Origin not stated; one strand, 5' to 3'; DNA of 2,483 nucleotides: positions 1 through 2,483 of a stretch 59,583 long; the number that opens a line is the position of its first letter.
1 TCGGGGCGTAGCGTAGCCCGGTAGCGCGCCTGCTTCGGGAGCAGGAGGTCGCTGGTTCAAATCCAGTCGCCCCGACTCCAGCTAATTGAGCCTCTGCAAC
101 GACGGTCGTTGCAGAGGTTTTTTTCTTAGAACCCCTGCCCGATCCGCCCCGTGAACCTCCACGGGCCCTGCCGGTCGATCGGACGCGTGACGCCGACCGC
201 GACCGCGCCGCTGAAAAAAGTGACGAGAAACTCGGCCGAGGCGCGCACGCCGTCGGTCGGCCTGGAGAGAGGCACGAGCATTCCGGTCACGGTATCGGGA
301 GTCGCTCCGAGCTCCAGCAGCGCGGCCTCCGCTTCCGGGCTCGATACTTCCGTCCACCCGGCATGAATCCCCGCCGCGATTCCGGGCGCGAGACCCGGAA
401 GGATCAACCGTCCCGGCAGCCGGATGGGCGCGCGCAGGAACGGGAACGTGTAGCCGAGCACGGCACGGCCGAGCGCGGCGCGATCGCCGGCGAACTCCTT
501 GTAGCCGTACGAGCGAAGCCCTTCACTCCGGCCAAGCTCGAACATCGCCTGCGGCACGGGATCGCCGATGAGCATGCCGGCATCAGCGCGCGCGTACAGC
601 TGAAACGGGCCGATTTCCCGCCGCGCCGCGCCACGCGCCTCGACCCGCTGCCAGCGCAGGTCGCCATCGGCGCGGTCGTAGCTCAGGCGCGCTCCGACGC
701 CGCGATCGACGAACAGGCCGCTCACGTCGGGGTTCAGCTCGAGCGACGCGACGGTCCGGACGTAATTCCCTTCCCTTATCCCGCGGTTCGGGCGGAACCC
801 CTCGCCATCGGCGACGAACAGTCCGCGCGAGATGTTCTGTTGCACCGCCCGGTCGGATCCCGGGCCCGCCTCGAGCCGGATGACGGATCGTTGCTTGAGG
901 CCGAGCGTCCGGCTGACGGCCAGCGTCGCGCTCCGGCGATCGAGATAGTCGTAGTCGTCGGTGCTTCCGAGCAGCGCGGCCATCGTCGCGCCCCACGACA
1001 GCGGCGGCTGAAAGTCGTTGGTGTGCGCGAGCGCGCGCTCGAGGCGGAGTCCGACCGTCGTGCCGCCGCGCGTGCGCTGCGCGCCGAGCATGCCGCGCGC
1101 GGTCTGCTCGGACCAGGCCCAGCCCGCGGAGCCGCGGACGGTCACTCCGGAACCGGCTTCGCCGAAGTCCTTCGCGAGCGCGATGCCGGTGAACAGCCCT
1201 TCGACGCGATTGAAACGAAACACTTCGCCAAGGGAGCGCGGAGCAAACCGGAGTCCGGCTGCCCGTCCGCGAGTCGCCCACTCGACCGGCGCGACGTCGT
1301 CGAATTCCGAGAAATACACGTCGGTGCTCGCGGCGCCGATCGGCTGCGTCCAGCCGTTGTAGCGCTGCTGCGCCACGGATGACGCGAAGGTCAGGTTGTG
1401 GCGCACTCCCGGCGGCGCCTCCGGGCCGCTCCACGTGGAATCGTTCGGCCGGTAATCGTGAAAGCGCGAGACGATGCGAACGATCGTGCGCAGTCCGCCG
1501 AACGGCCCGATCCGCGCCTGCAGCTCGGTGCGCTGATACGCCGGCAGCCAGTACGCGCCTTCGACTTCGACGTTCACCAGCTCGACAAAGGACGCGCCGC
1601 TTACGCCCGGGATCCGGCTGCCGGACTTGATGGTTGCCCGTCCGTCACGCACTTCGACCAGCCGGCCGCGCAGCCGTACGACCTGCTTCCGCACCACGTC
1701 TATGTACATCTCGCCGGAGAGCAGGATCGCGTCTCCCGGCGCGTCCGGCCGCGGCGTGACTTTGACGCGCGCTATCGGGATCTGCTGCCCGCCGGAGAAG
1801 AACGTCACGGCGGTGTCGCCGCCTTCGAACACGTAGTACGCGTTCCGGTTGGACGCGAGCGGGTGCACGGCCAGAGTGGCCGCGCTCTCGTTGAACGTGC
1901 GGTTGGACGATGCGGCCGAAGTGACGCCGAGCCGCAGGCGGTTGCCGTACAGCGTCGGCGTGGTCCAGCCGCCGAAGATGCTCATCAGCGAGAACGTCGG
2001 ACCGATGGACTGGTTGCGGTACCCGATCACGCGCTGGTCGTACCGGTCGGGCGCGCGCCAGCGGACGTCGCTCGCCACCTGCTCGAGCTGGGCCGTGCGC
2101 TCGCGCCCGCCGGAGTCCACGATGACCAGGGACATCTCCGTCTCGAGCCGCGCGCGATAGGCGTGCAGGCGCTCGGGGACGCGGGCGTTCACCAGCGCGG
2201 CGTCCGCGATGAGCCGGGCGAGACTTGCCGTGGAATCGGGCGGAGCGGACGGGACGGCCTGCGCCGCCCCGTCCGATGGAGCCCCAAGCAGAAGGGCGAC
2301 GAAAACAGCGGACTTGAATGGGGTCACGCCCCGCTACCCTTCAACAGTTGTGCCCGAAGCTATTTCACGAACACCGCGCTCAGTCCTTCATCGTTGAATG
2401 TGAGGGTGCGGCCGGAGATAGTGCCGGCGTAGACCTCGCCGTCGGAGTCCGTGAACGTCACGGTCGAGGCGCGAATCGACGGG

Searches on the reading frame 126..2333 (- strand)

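Call 22: search_protein_families(library=pfam, proteins=[window:126-2333:-], max_evalue=0.001)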
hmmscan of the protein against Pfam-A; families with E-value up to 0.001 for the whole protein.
window:126-2333:- (735 aa): 0 families

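Call 75: search_protein_families(library=pfam, proteins=[window:126-2333:-], max_evalue=0.01)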
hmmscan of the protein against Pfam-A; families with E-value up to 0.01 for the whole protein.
window:126-2333:- (735 aa): 1 family
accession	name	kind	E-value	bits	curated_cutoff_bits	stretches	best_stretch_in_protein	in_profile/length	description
PF18939.6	DUF5686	-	0.001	18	39.2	1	72-212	51-165/669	Family of unknown function (DUF5686)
